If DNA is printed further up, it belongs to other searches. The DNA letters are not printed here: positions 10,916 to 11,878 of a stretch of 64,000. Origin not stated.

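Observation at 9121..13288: Paralogous array of secreted beta-sandwich proteins, including PEP-CTERM exosortase substrates, translationally coupled to a c-di-GMP signalling gene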

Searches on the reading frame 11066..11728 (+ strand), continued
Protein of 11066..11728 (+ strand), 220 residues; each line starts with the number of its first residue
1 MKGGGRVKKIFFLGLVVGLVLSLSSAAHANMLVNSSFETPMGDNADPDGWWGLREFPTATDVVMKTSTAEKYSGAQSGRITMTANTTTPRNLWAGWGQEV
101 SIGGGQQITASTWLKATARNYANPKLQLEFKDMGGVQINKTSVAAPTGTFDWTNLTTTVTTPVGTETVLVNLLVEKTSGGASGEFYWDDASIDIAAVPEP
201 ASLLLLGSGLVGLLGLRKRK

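Call 58: search_protein_families(library=ncbifam, proteins=[L025:7721-8554:+, L025:8536-9186:+, L025:9330-10016:+, L025:10013-10654:+, L025:6879-7724:+, L025:6027-6875:+, L025:4674-5498:+, L025:3582-4625:+, L025:2405-3595:+, L025:10843-12630:+], max_evalue=0.001)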
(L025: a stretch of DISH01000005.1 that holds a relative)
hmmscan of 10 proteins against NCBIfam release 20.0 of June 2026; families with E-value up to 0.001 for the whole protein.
L025:7721-8554:+ (277 aa): 18 families
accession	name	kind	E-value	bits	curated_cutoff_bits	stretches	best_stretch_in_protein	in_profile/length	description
TIGR03109.2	exosort_XrtA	exception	2.2e-51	174.8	208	1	12-270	6-258/261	exosortase A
TIGR04152.1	exosort_VPLPA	exception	4.9e-48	164.4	400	1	37-269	9-240/486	VPLPA-CTERM-specific exosortase XrtD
TIGR02602.1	8TM_EpsH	subfamily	3e-45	154.6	105.55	1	35-262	7-231/241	exosortase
NF038142.1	exosort_XrtW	exception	1.2e-44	152.6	425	1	12-272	8-266/494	exosortase W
NF035943.2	exosort_XrtV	exception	2.8e-40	138.3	313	1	14-271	10-266/270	exosortase V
TIGR03113.1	exosort_XrtB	exception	2.9e-34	118.9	275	1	9-271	3-264/268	exosortase B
TIGR04178.1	exo_archaeo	signature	2.5e-18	66.1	23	1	177-271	2-95/97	exosortase/archaeosortase family protein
TIGR04151.1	exosort_VPDSG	exception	3.4e-18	66.1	300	1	14-265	35-293/306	VPDSG-CTERM-specific exosortase XrtC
NF033770.1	exosort_XrtT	exception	8.8e-15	54.2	250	1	23-265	15-261/472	exosortase T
TIGR04156.1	cyanoexo_CrtB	exception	4.1e-14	52.8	300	1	25-266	24-261/280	cyanoexosortase B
NF012182.0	exosortase_XrtQ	exception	1.1e-12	47.9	270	1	15-261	12-246/256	exosortase Q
TIGR04489.1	exosort_XrtO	exception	1.1e-12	47.5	250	1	23-260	8-247/451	exosortase O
TIGR04476.1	exosort_XrtN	exception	2.8e-12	46.5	200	1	58-266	47-242/406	exosortase N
NF033464.1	cyanoexo_CrtC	exception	1.5e-11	44.4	225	1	12-238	10-242/278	cyanoexosortase C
TIGR03762.1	archaeo_artC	exception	4.6e-11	43.1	100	1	117-260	119-263/274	archaeosortase C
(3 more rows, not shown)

L025:8536-9186:+ (216 aa): 5 families
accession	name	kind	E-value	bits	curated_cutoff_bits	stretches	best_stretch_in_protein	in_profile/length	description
TIGR02914.1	EpsI_fam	equivalog_domain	2.6e-25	88.9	42.8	1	40-216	3-174/174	exosortase C-terminal domain/associated protein EpsI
TIGR04152.1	exosort_VPLPA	exception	5.9e-20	71.8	400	1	9-216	280-485/486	VPLPA-CTERM-specific exosortase XrtD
NF038142.1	exosort_XrtW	exception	8.5e-17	60.7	425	1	7-216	296-494/494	exosortase W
NF045609.1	EpsI_type_B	exception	2.8e-12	46.5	220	1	10-213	7-211/221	exosortase-associated protein EpsI, B-type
NF045608.2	EpsI_type_V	exception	1.8e-07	30.7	228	1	71-213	68-209/218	exosortase-associated protein EpsI, V-type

L025:9330-10016:+ (228 aa): 7 families
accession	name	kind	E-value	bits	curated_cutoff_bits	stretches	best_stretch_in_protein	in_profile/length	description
NF038125.1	PEP_CTERM_THxN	subfamily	2.4e-06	27.3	85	1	193-223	215-246/246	THxN family PEP-CTERM protein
NF033554.9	floc_PepA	equivalog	6.3e-06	26.2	80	1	195-223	234-260/261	flocculation-associated PEP-CTERM protein PepA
NF033675.1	NTTRR-F1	subfamily_domain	1e-05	25.7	70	1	41-79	3-39/155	NTTRR-F1 domain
NF041538.1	PEP_EDSA_1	subfamily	1.1e-05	25.3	100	1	195-221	280-305/307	EDSAP-1 family PEP-CTERM protein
TIGR02595.1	PEP_CTERM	domain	7.6e-05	23.3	16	1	200-223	1-23/24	PEP-CTERM sorting domain-containing protein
NF041927.1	Xrt_dep_XDP1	equivalog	0.00013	22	125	0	198-221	217-240/242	exosortase-dependent surface protein XDP1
NF038129.1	PEP_NF038129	equivalog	0.0002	21.3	65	1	194-221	162-192/194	NF038129 family PEP-CTERM protein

L025:10013-10654:+ (213 aa): 9 families
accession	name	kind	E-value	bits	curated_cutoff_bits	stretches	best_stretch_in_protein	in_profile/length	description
NF033554.9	floc_PepA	equivalog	2.1e-08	34.3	80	1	153-213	197-260/261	flocculation-associated PEP-CTERM protein PepA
NF038125.1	PEP_CTERM_THxN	subfamily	4.4e-08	33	85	1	182-213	212-246/246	THxN family PEP-CTERM protein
NF038120.1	PEP_CTERM_QFxxD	subfamily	1.5e-06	28.3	80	1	75-211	72-214/215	NF038120 family PEP-CTERM protein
NF041538.1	PEP_EDSA_1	subfamily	6.5e-06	26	100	1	185-213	278-307/307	EDSAP-1 family PEP-CTERM protein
TIGR02595.1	PEP_CTERM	domain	2.9e-05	24.6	16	1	190-213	1-23/24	PEP-CTERM sorting domain-containing protein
NF038129.1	PEP_NF038129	equivalog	3.6e-05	23.7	65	1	181-211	164-192/194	NF038129 family PEP-CTERM protein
NF041927.1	Xrt_dep_XDP1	equivalog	6.4e-05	23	125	1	188-213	217-242/242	exosortase-dependent surface protein XDP1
TIGR03370.1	VPLPA-CTERM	domain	0.00018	21.4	25.35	1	190-212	1-23/25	VPLPA-CTERM sorting domain-containing protein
NF038118.1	PEP_CTERM_CCXG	equivalog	0.0007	19.3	90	0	178-213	161-199/199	CCXG family PEP-CTERM protein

L025:6879-7724:+ (281 aa): 5 families
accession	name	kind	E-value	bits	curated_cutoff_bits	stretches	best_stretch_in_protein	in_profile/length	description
TIGR02795.1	tol_pal_ybgF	equivalog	5.2e-19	69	90.1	2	49-147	13-110/119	tol-pal system protein YbgF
TIGR03302.1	OM_YfiO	subfamily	9.4e-16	58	81.4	2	7-126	3-120/239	outer membrane protein assembly factor BamD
NF052312.1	T9SS_PorW_SprE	equivalog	3.2e-08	32.7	250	1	53-214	194-355/716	type IX secretion system periplasmic lipoprotein PorW/SprE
NF008068.0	PRK10803.1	equivalog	4.3e-08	33.4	383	1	172-278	158-263/263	cell division protein CpoB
NF008757.0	PRK11788.1-5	equivalog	0.00014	21.1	363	0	161-228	218-283/388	lipopolysaccharide assembly protein LapB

L025:6027-6875:+ (282 aa): 0 families

L025:4674-5498:+ (274 aa): 32 families (the best 25 are shown)
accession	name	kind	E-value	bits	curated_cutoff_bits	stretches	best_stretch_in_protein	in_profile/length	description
NF047788.1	TransRegPocR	equivalog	7.7e-28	97.6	500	1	121-264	143-293/296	transcriptional regulator PocR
NF047455.1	TF_Staph_AryK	equivalog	7.8e-22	77.3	850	1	128-265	133-262/759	transcriptional regulator AryK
NF007860.0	PRK10572.1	equivalog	1.7e-21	76.4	208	1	155-263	179-286/292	arabinose operon transcriptional regulator AraC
NF049932.1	TranspRegBtr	equivalog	2.7e-16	59.2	900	1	89-260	91-264/531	bacillibactin transport transcriptional regulator Btr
NF010028.0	PRK13503.1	equivalog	5.3e-15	55.5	288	1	149-261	160-272/278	HTH-type transcriptional activator RhaS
TIGR04094.1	adjacent_YSIRK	equivalog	1.3e-14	53.9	200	1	159-259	285-383/383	YSIRK-targeted surface antigen transcriptional regulator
NF033869.1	viru_reg_Rsp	equivalog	2.7e-14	52.6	400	1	151-265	139-252/701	AraC family transcriptional regulator Rsp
NF007584.0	PRK10219.1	equivalog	2.5e-13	50.3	174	1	159-261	5-106/107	superoxide response transcriptional regulator SoxS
NF007243.0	PRK09685.1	equivalog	3.9e-13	49.5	199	1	148-262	187-302/303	transcriptional regulator FeaR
NF006902.0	PRK09393.1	equivalog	1.6e-12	47.3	425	1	157-262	218-322/327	transcriptional regulator FtrA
NF007693.0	PRK10371.1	equivalog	3.5e-12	46.1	253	1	154-261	192-299/309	transcriptional regulator MelR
NF049968.1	QhpR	equivalog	3.6e-12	46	250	1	155-259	181-284/284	AraC-like transcriptional regulator QhpR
NF040475.1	chlor_reg_RclR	equivalog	1e-11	44.7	400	1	177-262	194-279/284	reactive chlorine-specific transcriptional regulator RclR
NF052371.1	TransRegGbdRPseu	equivalog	1.9e-11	43.6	480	1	157-269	223-334/365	choline metabolism transcriptional regulator GbdR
NF011733.0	PRK15186.1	equivalog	2e-11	43.8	403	1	161-259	178-279/291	AraC family transcriptional regulator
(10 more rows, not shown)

L025:3582-4625:+ (347 aa): 3 families
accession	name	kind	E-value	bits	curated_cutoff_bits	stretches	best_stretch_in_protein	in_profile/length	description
TIGR02380.1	ECA_wecA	exception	1.3e-36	126.5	326.05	1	18-313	11-306/346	UDP-N-acetylglucosamine--undecaprenyl-phosphate N-acetylglucosaminephosphotransferase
NF053644.1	MraY_archaea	equivalog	4.4e-34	118.3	450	1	107-313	151-340/340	pseudomurein biosynthesis MraY family phospho-N-acetylmuramoyl-pentapeptide-transferase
TIGR00445.1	mraY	equivalog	2.5e-27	96.2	192.05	1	40-314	27-316/321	phospho-N-acetylmuramoyl-pentapeptide-transferase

L025:2405-3595:+ (396 aa): 16 families
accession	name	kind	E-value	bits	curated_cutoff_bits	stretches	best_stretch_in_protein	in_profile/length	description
TIGR03087.1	stp1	hypoth_equivalog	2.6e-94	316.6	316.65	1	3-389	1-395/397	TIGR03087 family PEP-CTERM/XrtA system glycosyltransferase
TIGR03088.1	stp2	hypoth_equivalog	9.8e-12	44.6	409.05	1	194-383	159-365/374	TIGR03088 family PEP-CTERM/XrtA system glycosyltransferase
NF041876.1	EPS_EpsE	equivalog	1.5e-09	37.6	400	1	267-380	269-385/389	exopolysaccharide biosynthesis GT4 family glycosyltransferase EpsE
NF053787.1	GlcN_PG_synth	equivalog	6.1e-08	31.9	480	1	185-386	153-354/361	N-acetylglucosaminyl phosphatidylglycerol synthase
NF038229.1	Glyco4_Geo_Pelo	equivalog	1.9e-07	30.4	400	1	302-385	247-330/338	GPMC system family 4 glycosyltransferase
TIGR04063.1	stp3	hypoth_equivalog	6e-07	28.7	442.05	1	193-385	178-389/397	TIGR04063 family PEP-CTERM/XrtA system glycosyltransferase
TIGR03449.1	mycothiol_MshA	equivalog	3.6e-06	26.2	462.5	1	310-389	321-401/406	D-inositol-3-phosphate glycosyltransferase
NF041010.1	glycosy_Agl16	equivalog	7.8e-06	25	575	1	195-378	156-338/352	glycosylation protein Agl16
NF047684.1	TeichurnBiosyTuaC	equivalog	8.3e-06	25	550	1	215-387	216-385/391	teichuronic acid biosynthesis protein TuaC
TIGR04047.1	MSMEG_0565_glyc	hypoth_equivalog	2.3e-05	23.7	259.85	1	272-379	256-362/373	MSMEG_0565 family glycosyltransferase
TIGR02149.1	glgA_Coryne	subfamily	4.3e-05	22.8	302.4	0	283-380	275-379/391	glycogen synthase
NF038295.1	EPS_HpsP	equivalog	5.5e-05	22.3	550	1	307-379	302-375/388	hormogonium polysaccharide biosynthesis glycosyltransferase HpsP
NF050063.1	ProtGlycPglJ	equivalog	0.00014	21.2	500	1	267-369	241-345/363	N-acetylgalactosamine-N,N'-diacetylbacillosaminyl-diphospho-undecaprenol 4-alpha-N-acetylgalactosaminyltransferase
TIGR03999.1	thiol_BshA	equivalog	0.00019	20.5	273.7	1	308-386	288-368/375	N-acetyl-alpha-D-glucosaminyl L-malate synthase BshA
TIGR04005.1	wcaL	equivalog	0.00067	18.6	537.6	1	281-376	288-391/406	colanic acid biosynthesis glycosyltransferase WcaL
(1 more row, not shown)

L025:10843-12630:+ (595 aa): 17 families
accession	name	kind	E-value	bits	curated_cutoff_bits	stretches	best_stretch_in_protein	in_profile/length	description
TIGR00418.1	thrS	equivalog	1.4e-207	691.1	383.65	1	26-590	1-564/565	threonine--tRNA ligase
NF003068.0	PRK03991.1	equivalog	1.2e-70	238.6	484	1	185-593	188-594/613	threonine--tRNA ligase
NF006625.0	PRK09194.1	equivalog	1.1e-25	90.6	558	2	212-368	35-191/559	proline--tRNA ligase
TIGR00408.1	proS_fam_I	equivalog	5e-24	85.1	437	2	451-593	234-383/475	proline--tRNA ligase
NF008979.1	PRK12325.1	exception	3.2e-22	79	550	2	214-356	37-179/437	proline--tRNA ligase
TIGR00442.1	hisS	equivalog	6.2e-21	74.9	286.75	2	495-573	321-399/406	histidine--tRNA ligase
TIGR00409.1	proS_fam_II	equivalog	2.3e-19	69.7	306.7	2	212-368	35-191/568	proline--tRNA ligase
NF011500.0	PRK14938.1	equivalog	2.5e-16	59.6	362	1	490-593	266-371/387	Ser-tRNA(Thr) hydrolase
TIGR00389.1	glyS_dimeric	equivalog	9.8e-13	47.5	243.3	1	492-573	465-547/565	glycine--tRNA ligase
NF003211.1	PRK04173.1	equivalog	3.6e-12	45.9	312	1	277-572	159-439/454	glycine--tRNA ligase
TIGR00414.1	serS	equivalog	1.3e-11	44.1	301.65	1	182-367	128-316/418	serine--tRNA ligase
NF009085.0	PRK12420.1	equivalog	7.3e-09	35.4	540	1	499-580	339-419/426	histidine--tRNA ligase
TIGR02367.1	PylS_Cterm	equivalog_domain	9.2e-08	31.7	178.15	1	234-370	35-163/242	pyrrolysine--tRNA(Pyl) ligase large subunit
TIGR00344.1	alaS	equivalog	5.2e-07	28.3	457.05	1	26-156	556-681/847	alanine--tRNA ligase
NF002436.0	PRK01584.1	equivalog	3e-06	26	529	1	24-150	454-575/595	alanine--tRNA ligase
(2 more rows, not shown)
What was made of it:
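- Two PEP-CTERM jelly-roll genes follow directly, and an stp1-like glycosyltransferase lies upstream (call 58).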

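Call 59: find_homologous_proteins(query=L025:7721-8554:+, max_evalue=0.00001)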
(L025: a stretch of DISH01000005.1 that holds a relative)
Query L025:7721-8554:+ (277 aa): 758 proteins with E <= 0.00001 among 8000 candidates; the best 120 are listed.
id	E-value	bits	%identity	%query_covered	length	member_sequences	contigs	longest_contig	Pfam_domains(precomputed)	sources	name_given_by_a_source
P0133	1.7e-151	521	88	100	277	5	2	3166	PF09721.16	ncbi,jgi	jgi:exosortase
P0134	2.5e-132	458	78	100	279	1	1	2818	PF09721.16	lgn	-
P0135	3.0e-131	455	77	100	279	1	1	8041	PF09721.16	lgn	-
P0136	2.3e-128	445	76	100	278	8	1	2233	PF09721.16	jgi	jgi:exosortase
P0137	6.9e-124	431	72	100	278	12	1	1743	PF09721.16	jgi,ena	-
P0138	3.1e-122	425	75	93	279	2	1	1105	PF09721.16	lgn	-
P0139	1.5e-121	423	73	100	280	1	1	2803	PF09721.16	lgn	-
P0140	7.6e-121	421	70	100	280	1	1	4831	PF09721.16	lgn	-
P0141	1.2e-120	420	72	100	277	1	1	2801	PF09721.16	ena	-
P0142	1.6e-120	420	72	100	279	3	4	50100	PF09721.16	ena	-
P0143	2.2e-120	419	72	100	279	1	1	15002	PF09721.16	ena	-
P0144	1.5e-119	417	71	99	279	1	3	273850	PF09721.16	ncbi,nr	ncbi:MAG: exosortase [Candidatus Omnitrophica bacterium]|nr:exosortase [Candidatus Omnitrophota bact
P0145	1.7e-119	416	70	100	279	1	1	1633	PF09721.16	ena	-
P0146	2.3e-119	416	71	100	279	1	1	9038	PF09721.16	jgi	-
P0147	6.8e-119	414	70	100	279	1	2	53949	PF09721.16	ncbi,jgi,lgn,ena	ncbi:MAG: exosortase/archaeosortase family protein [Candidatus Omnitrophota bacterium]|jgi:exosortas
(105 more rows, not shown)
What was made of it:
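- On PEP-CTERM/exosortase system: 758 exosortase homologues were found, many named as Omnitrophota (call 59).
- Exosortases are common in Omnitrophota (call 59).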

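Call 80: search_protein_families(library=pfam, proteins=[L008:5318-6340:+, L008:6347-7030:+, L008:7034-7507:+, L008:7529-8251:+, L008:8208-9761:+, L008:9989-10669:+, L008:10958-12964:+, L008:12969-14495:+, L008:14498-16102:+, L008:16095-16868:+], max_evalue=0.0001)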
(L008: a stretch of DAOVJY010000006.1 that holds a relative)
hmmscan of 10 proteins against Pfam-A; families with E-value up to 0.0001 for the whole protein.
L008:5318-6340:+ (340 aa): 2 families
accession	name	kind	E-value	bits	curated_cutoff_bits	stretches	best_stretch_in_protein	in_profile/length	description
PF01850.27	PIN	-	3.4e-06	28.1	23.6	1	139-245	2-118/120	PIN domain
PF01938.26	TRAM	-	9e-06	25.9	21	1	267-318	3-53/61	TRAM domain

L008:6347-7030:+ (227 aa): 3 families
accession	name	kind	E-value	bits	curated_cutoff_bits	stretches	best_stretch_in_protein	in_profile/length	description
PF01128.25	IspD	-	8.1e-60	202.8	27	1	3-224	1-220/221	2-C-methyl-D-erythritol 4-phosphate cytidylyltransferase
PF12804.13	NTP_transf_3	-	5e-09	37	27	1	5-131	1-119/160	MobA-like NTP transferase domain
PF02348.25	CTP_transf_3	-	4.4e-06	27.1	22.6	1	6-136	3-130/217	Cytidylyltransferase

L008:7034-7507:+ (157 aa): 1 family
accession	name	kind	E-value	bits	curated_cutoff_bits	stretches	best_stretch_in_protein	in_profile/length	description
PF02542.21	YgbB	-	2e-60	204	26.7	1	1-154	1-154/155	YgbB family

L008:7529-8251:+ (240 aa): 2 families
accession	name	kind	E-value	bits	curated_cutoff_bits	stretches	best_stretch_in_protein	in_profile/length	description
PF00132.30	Hexapep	-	6e-13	48.3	27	1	141-175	1-35/36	Bacterial transferase hexapeptide (six repeats)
PF06426.19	SATase_N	-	5.4e-05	23.9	21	0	29-59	73-103/105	Serine acetyltransferase, N-terminal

L008:8208-9761:+ (517 aa): 6 families
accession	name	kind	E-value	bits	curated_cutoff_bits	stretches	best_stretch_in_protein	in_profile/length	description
PF01406.26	tRNA-synt_1e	-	1.1e-130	435.8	27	1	35-341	3-297/301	tRNA synthetases class I (C) catalytic domain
PF09190.17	DALR_2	-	1.9e-15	57.6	22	1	394-454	2-57/57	DALR domain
PF00133.28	tRNA-synt_1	-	3.8e-13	49.4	22.7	1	253-334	330-412/414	tRNA synthetases class I (I, L, M and V)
PF23493.1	CysS_C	-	2.2e-08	34.5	23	1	475-515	11-51/51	Cysteinyl-tRNA ligase anticodon binding domain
PF09334.17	tRNA-synt_1g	-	9.5e-08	31.6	20.1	1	286-341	316-370/391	tRNA synthetases class I (M)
PF01921.24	tRNA-synt_1f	-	1.3e-07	31.3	27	0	290-340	275-325/360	tRNA synthetases class I (K)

L008:9989-10669:+ (226 aa): 1 family
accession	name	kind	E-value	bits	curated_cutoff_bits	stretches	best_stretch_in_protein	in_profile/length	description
PF07589.16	PEP-CTERM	-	3.3e-06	27.4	20.7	1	200-222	2-24/24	PEP-CTERM motif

L008:10958-12964:+ (668 aa): 5 families
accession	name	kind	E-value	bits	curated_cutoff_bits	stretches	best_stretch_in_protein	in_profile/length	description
PF00990.26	GGDEF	-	3.5e-47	160.6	23.8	1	505-662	2-161/161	Diguanylate cyclase, GGDEF domain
PF13185.12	GAF_2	-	1.9e-24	86.8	28.6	2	164-292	7-131/136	GAF domain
PF01590.32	GAF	-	7.4e-18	65.8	22.4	1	164-293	5-130/133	GAF domain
PF13492.12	GAF_3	-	1.7e-11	45.1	27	1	354-486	4-122/129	GAF domain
PF00072.30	Response_reg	-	2.7e-09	37.6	30.2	1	6-117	1-110/111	Response regulator receiver domain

L008:12969-14495:+ (508 aa): 3 families
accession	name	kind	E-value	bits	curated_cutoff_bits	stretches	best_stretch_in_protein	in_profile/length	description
PF00263.26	Secretin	-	1.2e-49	168.6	27.5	1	308-468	2-168/169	Bacterial type II and III secretion system protein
PF03958.22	Secretin_N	-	3e-20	72.7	28.2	2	178-237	4-69/69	Bacterial type II/III secretion system short domain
PF07660.19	STN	-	4.4e-08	33.2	28.4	1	52-98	1-50/52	Secretin and TonB N terminus short domain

L008:14498-16102:+ (534 aa): 1 family
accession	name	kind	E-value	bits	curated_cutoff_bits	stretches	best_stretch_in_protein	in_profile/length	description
PF13807.11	GNVR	-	1.5e-08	34.9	27.7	1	376-450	8-79/82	G-rich domain on putative tyrosine kinase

L008:16095-16868:+ (257 aa): 1 family
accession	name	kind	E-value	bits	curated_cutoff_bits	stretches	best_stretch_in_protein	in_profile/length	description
PF13614.12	AAA_31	-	1.6e-07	31.9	27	1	75-193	4-128/177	AAA domain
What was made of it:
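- Closest known: PEP-CTERM/exosortase. Same: Paralogues lie next to exosortase, EpsI and EPS genes (calls 58, 80).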
